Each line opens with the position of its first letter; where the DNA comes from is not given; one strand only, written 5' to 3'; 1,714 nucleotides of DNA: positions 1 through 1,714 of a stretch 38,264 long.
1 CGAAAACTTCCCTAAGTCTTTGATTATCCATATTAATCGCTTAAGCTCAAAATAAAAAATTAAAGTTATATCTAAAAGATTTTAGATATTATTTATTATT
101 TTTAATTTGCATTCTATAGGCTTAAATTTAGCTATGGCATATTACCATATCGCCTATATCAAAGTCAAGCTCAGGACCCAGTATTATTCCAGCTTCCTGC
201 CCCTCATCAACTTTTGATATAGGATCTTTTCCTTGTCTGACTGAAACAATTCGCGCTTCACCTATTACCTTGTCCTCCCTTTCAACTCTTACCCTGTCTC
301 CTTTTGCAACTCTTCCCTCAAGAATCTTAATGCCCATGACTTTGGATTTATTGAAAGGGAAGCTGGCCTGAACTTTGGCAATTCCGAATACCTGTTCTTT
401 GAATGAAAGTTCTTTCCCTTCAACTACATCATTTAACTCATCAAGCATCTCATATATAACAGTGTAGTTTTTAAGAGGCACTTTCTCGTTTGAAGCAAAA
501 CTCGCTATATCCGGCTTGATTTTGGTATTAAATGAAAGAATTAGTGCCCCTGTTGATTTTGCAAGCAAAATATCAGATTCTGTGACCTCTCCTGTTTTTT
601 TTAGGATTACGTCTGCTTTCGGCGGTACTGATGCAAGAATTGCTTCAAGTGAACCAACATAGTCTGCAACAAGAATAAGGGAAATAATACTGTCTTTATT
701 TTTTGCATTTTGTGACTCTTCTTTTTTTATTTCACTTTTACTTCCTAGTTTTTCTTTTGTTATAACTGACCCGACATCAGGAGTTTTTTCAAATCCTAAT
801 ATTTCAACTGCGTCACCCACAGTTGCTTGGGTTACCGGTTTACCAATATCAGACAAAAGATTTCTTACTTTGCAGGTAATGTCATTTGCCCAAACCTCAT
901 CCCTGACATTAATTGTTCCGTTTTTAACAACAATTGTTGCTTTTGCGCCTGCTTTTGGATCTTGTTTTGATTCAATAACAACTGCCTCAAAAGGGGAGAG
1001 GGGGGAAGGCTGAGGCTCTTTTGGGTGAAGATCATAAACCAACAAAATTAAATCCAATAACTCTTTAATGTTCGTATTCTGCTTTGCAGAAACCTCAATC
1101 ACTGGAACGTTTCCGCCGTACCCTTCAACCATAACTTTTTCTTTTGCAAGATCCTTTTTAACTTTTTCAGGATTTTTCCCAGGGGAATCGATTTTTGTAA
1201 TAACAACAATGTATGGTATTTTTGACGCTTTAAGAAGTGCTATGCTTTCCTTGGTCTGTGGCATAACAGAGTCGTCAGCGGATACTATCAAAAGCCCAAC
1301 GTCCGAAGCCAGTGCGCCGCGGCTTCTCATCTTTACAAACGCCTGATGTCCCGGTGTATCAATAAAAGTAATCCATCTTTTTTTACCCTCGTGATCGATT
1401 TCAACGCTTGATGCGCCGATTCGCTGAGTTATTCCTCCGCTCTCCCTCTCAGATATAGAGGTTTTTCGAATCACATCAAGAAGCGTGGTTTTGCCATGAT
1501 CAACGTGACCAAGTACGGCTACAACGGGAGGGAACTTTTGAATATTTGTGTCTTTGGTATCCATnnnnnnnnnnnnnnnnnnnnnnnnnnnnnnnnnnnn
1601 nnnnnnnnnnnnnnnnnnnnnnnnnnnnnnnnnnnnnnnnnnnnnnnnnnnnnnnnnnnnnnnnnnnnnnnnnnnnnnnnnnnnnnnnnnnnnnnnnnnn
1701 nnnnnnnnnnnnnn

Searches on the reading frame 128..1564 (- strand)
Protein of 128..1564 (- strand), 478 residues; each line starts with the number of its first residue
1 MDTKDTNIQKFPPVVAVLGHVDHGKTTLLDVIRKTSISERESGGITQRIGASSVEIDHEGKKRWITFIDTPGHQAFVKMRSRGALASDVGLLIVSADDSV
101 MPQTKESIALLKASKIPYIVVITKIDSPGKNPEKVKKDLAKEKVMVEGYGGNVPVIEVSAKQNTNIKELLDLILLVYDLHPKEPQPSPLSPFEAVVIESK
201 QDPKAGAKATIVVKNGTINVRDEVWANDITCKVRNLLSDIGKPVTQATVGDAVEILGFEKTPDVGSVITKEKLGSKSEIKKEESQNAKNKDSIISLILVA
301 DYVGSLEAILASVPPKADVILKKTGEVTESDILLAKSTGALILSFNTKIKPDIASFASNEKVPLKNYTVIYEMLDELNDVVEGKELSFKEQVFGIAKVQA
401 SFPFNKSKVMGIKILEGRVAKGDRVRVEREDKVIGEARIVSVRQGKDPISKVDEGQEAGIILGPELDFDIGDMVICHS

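Call 37: find_encoding_contigs(protein=window:128-1564:-, flank=10000, max_places=3)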
Protein window:128-1564:- (478 aa): 14 contigs read that carry it; 3 places shown.
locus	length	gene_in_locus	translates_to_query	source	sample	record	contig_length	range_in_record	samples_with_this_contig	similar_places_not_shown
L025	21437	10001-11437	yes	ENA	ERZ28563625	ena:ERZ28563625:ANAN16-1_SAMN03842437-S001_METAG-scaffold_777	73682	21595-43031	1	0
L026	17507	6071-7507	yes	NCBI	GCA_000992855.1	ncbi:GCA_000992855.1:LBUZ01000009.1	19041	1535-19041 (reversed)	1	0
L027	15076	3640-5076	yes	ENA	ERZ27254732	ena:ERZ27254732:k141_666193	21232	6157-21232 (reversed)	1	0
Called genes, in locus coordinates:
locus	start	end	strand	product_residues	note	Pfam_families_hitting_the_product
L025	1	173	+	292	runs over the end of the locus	PF00226:DnaJ, PF01556:DnaJ_C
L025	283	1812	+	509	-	PF00801:PKD (weak), PF18911:PKD_4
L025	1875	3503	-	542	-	PF02142:MGS, PF01808:AICARFT_IMPCHas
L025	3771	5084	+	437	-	PF03447:NAD_binding_3, PF00742:Homoserine_dh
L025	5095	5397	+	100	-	-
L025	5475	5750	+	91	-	-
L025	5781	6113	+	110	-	-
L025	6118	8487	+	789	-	PF17871:AAA_lid_9 (faint), PF12775:AAA_7 (faint), PF00158:Sigma54_activat (faint), PF05621:TniB (faint), PF00004:AAA (weak), PF07724:AAA_2, PF07728:AAA_5, PF10431:ClpB_D2-small, +4 more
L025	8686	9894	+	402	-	PF08529:NusA_N, PF13184:KH_NusA_1st, PF26594:KH_NusA_2nd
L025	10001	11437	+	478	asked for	PF00009:GTP_EFTU, PF00071:Ras (weak), PF01926:MMR_HSR1, PF22042:EF-G_D2, PF03144:GTP_EFTU_D2 (faint), PF11987:IF-2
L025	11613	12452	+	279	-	-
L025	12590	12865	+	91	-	PF00312:Ribosomal_S15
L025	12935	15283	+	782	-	PF01138:RNase_PH, PF03725:RNase_PH_C, PF01138:RNase_PH, PF00013:KH_1, PF00575:S1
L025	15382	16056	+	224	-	PF00535:Glycos_transf_2, PF10111:Glyco_tranf_2_2 (faint)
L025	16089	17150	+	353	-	PF00004:AAA, PF07728:AAA_5 (weak), PF22667:Lon_lid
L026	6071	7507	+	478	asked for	PF00009:GTP_EFTU, PF00071:Ras (weak), PF01926:MMR_HSR1, PF22042:EF-G_D2, PF03144:GTP_EFTU_D2 (faint), PF11987:IF-2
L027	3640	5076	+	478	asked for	PF00009:GTP_EFTU, PF00071:Ras (weak), PF01926:MMR_HSR1, PF22042:EF-G_D2, PF03144:GTP_EFTU_D2 (faint), PF11987:IF-2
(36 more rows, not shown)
